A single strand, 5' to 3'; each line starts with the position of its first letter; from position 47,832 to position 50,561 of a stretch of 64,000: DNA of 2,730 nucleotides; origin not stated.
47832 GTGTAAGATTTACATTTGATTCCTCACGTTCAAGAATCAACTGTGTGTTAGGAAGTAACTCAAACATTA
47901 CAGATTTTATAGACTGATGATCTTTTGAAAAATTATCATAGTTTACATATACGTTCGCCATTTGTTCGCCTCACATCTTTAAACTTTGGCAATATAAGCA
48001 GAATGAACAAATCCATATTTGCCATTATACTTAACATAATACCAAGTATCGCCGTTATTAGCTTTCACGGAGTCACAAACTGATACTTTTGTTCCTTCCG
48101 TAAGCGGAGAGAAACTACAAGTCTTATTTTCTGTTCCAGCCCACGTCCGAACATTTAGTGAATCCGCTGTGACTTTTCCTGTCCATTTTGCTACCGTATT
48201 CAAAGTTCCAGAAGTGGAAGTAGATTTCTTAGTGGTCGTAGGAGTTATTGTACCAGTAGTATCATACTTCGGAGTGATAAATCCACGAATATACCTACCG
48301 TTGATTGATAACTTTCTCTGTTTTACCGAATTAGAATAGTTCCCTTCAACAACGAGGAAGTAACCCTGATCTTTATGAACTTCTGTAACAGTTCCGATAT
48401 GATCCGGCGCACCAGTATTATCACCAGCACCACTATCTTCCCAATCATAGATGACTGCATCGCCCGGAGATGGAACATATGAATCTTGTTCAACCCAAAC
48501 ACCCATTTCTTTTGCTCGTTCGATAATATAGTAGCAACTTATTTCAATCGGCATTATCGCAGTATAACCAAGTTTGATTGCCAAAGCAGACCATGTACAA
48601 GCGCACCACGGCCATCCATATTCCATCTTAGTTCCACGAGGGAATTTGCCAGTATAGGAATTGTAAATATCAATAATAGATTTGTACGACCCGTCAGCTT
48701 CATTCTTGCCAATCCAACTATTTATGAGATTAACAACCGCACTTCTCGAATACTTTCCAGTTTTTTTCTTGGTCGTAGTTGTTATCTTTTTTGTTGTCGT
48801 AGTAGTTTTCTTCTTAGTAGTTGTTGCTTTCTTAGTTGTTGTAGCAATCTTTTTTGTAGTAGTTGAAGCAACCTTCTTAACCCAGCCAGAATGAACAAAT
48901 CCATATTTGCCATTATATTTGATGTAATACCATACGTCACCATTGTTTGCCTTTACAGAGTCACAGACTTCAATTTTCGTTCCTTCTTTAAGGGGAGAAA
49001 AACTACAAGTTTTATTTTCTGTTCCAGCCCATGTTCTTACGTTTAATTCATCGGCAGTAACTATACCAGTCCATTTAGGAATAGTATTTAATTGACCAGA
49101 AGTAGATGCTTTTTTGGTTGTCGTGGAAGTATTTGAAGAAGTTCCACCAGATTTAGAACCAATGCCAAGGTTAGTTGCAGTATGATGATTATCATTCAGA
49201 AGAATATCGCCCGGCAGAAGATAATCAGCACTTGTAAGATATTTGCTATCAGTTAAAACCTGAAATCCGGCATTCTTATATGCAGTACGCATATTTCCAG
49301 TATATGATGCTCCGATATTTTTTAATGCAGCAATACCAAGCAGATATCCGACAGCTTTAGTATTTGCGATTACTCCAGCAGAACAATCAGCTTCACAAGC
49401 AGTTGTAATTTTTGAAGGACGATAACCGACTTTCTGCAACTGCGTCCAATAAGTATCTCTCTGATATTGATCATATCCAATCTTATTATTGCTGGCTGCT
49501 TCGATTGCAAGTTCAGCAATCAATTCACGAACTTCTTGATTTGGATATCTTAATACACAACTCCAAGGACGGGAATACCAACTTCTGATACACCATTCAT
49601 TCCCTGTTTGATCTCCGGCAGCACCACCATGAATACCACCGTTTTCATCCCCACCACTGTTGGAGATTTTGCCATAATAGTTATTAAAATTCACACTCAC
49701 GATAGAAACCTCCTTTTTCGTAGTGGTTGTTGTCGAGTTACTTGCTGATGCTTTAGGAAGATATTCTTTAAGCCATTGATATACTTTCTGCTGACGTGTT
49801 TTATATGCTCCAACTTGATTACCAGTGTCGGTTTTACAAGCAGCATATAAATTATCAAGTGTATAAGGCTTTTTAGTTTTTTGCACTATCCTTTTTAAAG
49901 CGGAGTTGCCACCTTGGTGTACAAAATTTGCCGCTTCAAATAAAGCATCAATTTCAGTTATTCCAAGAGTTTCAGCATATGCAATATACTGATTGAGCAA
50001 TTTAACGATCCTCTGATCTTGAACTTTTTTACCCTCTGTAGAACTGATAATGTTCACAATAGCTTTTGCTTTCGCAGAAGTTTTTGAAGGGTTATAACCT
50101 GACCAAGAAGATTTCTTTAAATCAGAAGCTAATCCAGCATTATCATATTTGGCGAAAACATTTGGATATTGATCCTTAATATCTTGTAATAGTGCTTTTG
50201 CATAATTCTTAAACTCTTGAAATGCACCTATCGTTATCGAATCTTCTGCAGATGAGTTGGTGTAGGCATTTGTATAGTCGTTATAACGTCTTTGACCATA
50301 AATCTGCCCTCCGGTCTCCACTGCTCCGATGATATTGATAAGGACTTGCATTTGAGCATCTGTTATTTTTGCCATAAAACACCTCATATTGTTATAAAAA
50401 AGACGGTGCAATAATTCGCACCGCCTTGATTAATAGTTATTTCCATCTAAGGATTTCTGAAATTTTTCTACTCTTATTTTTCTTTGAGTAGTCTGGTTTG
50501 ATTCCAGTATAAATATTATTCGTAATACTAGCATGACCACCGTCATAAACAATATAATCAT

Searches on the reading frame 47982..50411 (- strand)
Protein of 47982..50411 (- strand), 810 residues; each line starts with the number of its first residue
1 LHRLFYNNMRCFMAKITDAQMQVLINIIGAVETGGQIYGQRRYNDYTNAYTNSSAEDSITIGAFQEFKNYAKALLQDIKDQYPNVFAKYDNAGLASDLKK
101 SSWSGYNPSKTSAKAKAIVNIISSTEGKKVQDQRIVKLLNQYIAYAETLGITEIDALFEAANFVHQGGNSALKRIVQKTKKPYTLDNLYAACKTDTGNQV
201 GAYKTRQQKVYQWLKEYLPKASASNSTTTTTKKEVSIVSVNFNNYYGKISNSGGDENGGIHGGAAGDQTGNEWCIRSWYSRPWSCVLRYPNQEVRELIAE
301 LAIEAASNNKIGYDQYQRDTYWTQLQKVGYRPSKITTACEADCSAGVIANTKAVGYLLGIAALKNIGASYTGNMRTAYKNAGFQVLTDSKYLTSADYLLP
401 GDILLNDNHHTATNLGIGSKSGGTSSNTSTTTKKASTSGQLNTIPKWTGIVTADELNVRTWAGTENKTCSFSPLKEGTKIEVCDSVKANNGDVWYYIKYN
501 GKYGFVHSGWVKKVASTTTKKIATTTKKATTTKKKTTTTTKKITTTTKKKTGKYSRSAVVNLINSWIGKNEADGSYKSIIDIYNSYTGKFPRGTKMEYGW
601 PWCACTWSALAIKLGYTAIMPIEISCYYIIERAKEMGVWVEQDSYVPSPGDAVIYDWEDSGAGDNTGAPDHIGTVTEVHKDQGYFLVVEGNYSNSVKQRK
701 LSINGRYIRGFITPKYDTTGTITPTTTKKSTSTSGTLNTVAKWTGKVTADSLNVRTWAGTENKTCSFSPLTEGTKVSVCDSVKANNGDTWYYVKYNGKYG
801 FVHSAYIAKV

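Call 15: search_protein_families(library=phrogs, proteins=[window:47982-50411:-], max_evalue=0.00001)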
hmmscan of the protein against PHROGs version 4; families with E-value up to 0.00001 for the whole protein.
window:47982-50411:- (810 aa): 7 families
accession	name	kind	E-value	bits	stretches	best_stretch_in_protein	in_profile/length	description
phrog_14030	-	unknown function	2.6e-64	218.2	1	249-513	5-273/273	-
phrog_5182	-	lysis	4.4e-33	116.2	1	556-733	5-156/321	endolysin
phrog_21357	-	lysis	5.7e-20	72.7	1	559-732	7-176/225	endolysin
phrog_6745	-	lysis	1e-19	71.7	1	549-801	160-293/396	endolysin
phrog_9589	-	lysis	1.9e-09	38.8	1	565-801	13-237/281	endolysin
phrog_31947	-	unknown function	6.4e-07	30.2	0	335-411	40-114/306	-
phrog_32635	-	unknown function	1.1e-06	29.1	0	255-293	128-165/318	-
